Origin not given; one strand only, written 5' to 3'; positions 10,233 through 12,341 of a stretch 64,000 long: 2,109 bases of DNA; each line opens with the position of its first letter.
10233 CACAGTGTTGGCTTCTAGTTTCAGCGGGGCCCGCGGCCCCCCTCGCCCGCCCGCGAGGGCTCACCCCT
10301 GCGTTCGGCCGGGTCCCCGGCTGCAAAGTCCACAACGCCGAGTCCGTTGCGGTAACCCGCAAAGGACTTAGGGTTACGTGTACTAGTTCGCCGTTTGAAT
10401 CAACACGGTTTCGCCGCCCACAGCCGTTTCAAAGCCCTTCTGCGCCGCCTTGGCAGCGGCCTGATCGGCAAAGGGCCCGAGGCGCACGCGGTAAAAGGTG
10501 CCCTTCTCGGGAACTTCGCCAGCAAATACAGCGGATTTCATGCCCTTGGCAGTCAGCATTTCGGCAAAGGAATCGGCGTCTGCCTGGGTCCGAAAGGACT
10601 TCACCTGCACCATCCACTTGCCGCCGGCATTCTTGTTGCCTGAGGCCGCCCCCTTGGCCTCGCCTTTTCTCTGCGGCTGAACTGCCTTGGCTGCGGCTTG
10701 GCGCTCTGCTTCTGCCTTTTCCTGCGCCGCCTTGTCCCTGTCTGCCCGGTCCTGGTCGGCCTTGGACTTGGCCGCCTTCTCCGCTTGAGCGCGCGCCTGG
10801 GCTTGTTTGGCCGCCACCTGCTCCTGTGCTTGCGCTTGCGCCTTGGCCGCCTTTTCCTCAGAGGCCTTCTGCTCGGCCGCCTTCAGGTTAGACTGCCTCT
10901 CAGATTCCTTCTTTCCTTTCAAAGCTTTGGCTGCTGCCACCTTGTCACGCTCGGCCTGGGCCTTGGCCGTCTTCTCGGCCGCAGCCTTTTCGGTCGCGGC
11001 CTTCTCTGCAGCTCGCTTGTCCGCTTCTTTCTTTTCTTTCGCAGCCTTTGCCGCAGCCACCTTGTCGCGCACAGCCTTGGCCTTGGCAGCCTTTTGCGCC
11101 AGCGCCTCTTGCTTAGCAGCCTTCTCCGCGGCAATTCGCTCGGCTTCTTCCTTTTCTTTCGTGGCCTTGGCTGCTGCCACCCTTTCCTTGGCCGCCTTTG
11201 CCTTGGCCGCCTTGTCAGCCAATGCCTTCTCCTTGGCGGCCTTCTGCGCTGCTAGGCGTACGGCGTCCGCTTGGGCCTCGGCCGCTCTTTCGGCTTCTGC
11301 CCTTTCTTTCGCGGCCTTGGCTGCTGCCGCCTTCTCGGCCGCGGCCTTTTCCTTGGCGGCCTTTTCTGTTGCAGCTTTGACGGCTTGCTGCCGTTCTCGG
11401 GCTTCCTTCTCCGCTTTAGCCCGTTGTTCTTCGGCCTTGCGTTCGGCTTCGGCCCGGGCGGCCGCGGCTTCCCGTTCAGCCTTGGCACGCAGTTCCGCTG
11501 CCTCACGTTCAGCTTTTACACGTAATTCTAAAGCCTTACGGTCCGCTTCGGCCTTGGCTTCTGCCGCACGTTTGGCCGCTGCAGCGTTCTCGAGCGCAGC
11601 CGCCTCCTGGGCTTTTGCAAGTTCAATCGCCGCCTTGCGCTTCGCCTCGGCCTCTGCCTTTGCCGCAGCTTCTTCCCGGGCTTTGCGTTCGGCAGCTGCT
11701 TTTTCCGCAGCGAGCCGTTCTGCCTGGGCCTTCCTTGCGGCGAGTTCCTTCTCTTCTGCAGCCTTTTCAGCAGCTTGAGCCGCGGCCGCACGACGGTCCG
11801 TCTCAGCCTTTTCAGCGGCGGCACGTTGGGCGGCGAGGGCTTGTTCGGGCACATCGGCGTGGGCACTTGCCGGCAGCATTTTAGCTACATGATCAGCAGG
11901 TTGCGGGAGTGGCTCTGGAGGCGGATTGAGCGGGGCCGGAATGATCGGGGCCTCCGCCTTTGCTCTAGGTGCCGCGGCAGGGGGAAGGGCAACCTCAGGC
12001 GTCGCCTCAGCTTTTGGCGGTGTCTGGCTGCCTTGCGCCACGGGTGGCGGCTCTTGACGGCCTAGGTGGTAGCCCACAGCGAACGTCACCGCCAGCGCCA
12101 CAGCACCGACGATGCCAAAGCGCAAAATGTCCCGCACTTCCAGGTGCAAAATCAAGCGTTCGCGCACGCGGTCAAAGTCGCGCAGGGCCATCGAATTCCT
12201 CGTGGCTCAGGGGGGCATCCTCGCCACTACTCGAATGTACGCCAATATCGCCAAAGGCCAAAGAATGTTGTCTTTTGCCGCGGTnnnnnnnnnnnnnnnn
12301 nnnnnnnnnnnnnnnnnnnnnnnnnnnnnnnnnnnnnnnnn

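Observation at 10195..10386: Novel MITE/REP-like repeat family with CTAGTAC terminal inverted repeats, two inverted copies 27 kb apart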

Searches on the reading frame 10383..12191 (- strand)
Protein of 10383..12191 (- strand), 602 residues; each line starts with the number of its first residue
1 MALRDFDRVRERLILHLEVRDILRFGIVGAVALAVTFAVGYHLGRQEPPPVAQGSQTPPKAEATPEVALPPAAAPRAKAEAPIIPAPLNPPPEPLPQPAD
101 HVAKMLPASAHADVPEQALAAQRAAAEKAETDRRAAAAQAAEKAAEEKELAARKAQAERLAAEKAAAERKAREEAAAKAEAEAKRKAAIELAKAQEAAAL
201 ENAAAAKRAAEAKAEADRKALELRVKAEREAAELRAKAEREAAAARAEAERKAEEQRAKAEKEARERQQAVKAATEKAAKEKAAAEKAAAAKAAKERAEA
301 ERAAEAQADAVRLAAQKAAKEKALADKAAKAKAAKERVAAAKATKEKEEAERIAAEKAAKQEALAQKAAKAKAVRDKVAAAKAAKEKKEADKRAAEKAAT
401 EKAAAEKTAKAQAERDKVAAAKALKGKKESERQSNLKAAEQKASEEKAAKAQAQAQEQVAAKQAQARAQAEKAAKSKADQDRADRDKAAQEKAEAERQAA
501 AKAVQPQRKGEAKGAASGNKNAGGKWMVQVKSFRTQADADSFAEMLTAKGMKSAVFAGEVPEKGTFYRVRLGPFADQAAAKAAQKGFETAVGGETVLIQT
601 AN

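Call 49: search_protein_families(library=pfam, proteins=[window:10386-12191:-], max_evalue=0.01)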
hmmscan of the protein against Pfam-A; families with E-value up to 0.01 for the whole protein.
window:10386-12191:- (602 aa): 1 family
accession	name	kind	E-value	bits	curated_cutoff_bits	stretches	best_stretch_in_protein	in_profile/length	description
PF05036.18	SPOR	-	1.2e-16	61.2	21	1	522-588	1-65/76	SPOR domain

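Call 50: search_protein_families(library=ncbifam, proteins=[window:10386-12191:-], max_evalue=0.01)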
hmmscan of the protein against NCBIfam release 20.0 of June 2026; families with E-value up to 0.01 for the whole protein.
window:10386-12191:- (602 aa): 3 families
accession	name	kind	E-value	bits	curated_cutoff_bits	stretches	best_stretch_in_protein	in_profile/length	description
TIGR02794.1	tolA_full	equivalog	1.3e-06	27.9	59.45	1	34-253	15-242/362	cell envelope integrity protein TolA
NF007953.1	PRK10672.1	equivalog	2.1e-05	24.2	201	1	441-588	204-349/362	endolytic peptidoglycan transglycosylase RlpA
TIGR02223.1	ftsN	equivalog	0.00032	20.3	107.65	1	409-583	119-283/299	cell division protein FtsN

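Call 62: find_encoding_contigs(protein=window:10383-12191:-, flank=2500, max_places=10)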
Protein window:10383-12191:- (602 aa): 4 contigs read that carry it; 3 places shown.
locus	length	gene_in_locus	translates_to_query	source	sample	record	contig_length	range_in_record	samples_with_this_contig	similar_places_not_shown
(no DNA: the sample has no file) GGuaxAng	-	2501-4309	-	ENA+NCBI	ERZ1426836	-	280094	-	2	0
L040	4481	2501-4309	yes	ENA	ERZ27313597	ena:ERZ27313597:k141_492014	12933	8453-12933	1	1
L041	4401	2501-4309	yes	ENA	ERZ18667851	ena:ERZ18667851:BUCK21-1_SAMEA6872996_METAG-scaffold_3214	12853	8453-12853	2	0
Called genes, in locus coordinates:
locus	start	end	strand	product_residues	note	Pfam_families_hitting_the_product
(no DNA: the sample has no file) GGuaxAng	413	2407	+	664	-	PF03485:Arg_tRNA_synt_N, PF00750:tRNA-synt_1d, PF05746:DALR_1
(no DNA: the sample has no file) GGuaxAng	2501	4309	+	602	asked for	-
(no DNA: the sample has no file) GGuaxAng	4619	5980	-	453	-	-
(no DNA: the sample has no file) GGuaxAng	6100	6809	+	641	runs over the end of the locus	-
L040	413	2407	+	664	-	PF03485:Arg_tRNA_synt_N, PF00750:tRNA-synt_1d, PF05746:DALR_1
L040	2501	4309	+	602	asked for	-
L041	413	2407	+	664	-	PF03485:Arg_tRNA_synt_N, PF00750:tRNA-synt_1d, PF05746:DALR_1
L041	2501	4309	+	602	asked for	-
